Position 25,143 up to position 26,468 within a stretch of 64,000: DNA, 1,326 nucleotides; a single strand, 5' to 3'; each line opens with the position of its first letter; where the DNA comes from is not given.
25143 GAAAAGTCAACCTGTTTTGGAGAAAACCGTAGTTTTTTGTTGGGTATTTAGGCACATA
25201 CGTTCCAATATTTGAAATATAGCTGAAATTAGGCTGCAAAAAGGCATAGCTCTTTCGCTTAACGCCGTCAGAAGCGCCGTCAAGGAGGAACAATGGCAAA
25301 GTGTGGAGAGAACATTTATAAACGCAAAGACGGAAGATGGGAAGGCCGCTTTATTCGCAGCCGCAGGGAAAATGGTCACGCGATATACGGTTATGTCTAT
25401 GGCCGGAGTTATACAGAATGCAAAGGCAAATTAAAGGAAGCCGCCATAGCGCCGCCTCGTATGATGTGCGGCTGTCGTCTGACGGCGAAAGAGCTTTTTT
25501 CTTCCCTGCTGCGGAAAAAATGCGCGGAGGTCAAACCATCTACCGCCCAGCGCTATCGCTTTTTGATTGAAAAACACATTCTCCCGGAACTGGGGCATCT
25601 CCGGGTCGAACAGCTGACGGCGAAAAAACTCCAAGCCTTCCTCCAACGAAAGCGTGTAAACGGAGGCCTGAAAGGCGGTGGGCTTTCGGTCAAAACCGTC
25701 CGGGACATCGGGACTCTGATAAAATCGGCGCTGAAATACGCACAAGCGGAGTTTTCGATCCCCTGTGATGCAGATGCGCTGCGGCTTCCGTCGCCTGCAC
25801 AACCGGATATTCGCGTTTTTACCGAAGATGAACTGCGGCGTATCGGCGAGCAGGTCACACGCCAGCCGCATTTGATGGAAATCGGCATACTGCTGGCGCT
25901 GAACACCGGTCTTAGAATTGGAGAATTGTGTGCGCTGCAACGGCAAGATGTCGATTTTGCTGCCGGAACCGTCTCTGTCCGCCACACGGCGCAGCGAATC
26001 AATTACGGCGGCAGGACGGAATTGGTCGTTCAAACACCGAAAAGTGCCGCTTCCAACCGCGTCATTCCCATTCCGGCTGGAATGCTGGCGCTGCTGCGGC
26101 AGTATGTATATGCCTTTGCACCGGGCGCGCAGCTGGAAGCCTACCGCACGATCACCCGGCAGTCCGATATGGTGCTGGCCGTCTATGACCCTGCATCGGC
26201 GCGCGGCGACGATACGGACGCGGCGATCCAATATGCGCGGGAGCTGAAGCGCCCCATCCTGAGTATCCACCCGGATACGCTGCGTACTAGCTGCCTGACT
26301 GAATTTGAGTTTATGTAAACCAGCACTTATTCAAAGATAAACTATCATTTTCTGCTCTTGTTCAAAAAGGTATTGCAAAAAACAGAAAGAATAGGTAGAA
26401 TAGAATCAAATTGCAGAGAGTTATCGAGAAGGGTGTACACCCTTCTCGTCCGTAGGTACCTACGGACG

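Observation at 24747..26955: Cobalamin riboswitch separated by ~1.9 kb of mobile-element debris from a DUF4430 (B12-binding-like) surface-protein gene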

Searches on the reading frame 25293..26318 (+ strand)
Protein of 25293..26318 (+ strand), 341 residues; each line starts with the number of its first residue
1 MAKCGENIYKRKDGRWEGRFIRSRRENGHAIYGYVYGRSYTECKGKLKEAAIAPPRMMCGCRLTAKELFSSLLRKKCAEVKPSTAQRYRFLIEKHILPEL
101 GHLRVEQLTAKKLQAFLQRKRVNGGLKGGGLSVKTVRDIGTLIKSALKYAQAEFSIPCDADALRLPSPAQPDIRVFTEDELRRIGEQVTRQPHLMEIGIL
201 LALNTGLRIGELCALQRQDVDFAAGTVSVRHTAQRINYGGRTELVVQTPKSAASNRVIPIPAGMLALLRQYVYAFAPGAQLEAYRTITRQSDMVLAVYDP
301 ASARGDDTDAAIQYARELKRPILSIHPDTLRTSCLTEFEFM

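Call 10: search_protein_families(library=pfam, proteins=[window:25293-26318:+], max_evalue=0.01)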
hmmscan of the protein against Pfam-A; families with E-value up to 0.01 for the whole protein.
window:25293-26318:+ (341 aa): 4 families
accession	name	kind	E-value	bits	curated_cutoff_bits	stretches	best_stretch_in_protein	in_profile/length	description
PF14659.12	Phage_int_SAM_3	-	3.2e-09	37.3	22.6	1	67-119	4-56/58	Phage integrase, N-terminal SAM-like domain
PF00589.27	Phage_integrase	-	1e-07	32.3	27.1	1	175-236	2-59/172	Phage integrase family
PF22022.2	Phage_int_M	-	8.2e-05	23.2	27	1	71-119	7-55/96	Phage integrase central domain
PF06908.16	YpsA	-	0.0083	16.6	27.7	0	279-330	115-168/168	YspA SLOG family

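Call 11: find_encoding_contigs(protein=window:25293-26318:+, flank=10000, max_places=8)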
Protein window:25293-26318:+ (341 aa): 10 contigs read that carry it; 8 places shown.
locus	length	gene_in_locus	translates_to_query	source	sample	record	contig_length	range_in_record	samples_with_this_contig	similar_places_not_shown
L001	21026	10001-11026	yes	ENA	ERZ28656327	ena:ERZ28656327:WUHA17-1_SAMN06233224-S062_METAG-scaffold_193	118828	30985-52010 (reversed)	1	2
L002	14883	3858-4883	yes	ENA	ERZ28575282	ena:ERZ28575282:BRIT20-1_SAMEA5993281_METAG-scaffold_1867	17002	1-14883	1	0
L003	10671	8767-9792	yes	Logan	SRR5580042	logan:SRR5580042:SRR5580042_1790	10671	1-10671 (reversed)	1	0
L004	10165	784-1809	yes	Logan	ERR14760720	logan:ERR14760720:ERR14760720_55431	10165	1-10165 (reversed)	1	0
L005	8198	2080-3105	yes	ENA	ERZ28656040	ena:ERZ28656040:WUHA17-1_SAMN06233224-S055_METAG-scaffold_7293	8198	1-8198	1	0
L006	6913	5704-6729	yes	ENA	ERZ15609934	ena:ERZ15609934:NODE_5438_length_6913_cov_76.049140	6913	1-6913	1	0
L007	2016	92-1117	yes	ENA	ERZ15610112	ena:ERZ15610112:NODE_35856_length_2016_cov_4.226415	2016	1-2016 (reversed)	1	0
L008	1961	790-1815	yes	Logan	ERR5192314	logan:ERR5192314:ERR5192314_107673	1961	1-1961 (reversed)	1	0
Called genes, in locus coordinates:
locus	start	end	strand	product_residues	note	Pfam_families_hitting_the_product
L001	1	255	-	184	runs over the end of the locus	-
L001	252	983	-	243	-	-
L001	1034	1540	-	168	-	PF00436:SSB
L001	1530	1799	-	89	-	-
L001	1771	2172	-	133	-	PF11672:DUF3268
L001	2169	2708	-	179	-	-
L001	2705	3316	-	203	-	-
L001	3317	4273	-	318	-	PF13479:AAA_24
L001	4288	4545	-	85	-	-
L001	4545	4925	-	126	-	PF12957:DUF3846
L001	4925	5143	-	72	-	-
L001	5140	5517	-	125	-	-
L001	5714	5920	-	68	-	-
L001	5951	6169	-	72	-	PF05339:DUF739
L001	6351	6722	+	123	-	-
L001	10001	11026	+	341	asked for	PF14659:Phage_int_SAM_3, PF00589:Phage_integrase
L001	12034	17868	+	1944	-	PF14478:DUF4430 (weak), PF09479:Flg_new, PF00395:SLH (weak)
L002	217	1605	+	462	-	PF00696:AA_kinase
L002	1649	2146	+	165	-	PF01668:SmpB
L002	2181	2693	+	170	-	PF00160:Pro_isomerase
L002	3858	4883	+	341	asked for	PF14659:Phage_int_SAM_3, PF00589:Phage_integrase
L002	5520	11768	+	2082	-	PF14478:DUF4430 (weak), PF19755:DUF6242 (faint), PF12733:Cadherin-like (weak), PF09479:Flg_new, PF00395:SLH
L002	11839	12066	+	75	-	-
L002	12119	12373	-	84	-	-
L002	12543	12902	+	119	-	PF13560:HTH_31, PF01381:HTH_3, PF12844:HTH_19 (weak)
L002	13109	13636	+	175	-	-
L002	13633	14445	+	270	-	PF12873:DUF3825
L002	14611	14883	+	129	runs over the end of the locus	-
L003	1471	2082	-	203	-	-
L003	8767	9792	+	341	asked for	PF14659:Phage_int_SAM_3, PF00589:Phage_integrase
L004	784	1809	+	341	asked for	PF14659:Phage_int_SAM_3, PF00589:Phage_integrase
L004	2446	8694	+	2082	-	PF14478:DUF4430 (weak), PF19755:DUF6242 (faint), PF12733:Cadherin-like (weak), PF09479:Flg_new, PF00395:SLH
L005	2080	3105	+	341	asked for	PF14659:Phage_int_SAM_3, PF00589:Phage_integrase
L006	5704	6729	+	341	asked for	PF14659:Phage_int_SAM_3, PF00589:Phage_integrase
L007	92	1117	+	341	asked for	PF14659:Phage_int_SAM_3, PF00589:Phage_integrase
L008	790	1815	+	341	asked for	PF14659:Phage_int_SAM_3, PF00589:Phage_integrase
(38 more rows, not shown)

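Call 34: search_protein_families(library=pfam, proteins=[L002:5520-11768:+], max_evalue=0.01)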
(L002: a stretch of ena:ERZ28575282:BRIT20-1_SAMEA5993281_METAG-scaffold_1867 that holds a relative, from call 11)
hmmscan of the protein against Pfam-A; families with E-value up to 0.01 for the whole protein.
L002:5520-11768:+ (2082 aa): 6 families
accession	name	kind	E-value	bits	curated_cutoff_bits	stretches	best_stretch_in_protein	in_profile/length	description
PF00395.25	SLH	-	1e-15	57.9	20.8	2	2028-2070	2-44/44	S-layer homology domain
PF12733.13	Cadherin-like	-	1.1e-15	58.2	24.2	2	727-796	10-86/89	Cadherin-like beta sandwich domain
PF09479.16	Flg_new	-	1.4e-09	38.4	27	1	1820-1885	2-65/65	Listeria-Bacteroides repeat domain (List_Bact_rpt)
PF14478.12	DUF4430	-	6.7e-08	33.3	23.8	1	148-186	33-71/72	Domain of unknown function (DUF4430)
PF19755.4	DUF6242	-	2e-05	25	29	0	665-700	85-118/217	Domain of unknown function (DUF6242)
PF16410.10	DUF5018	-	0.00068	19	38.2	0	674-700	187-213/352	Domain of unknown function (DUF5018)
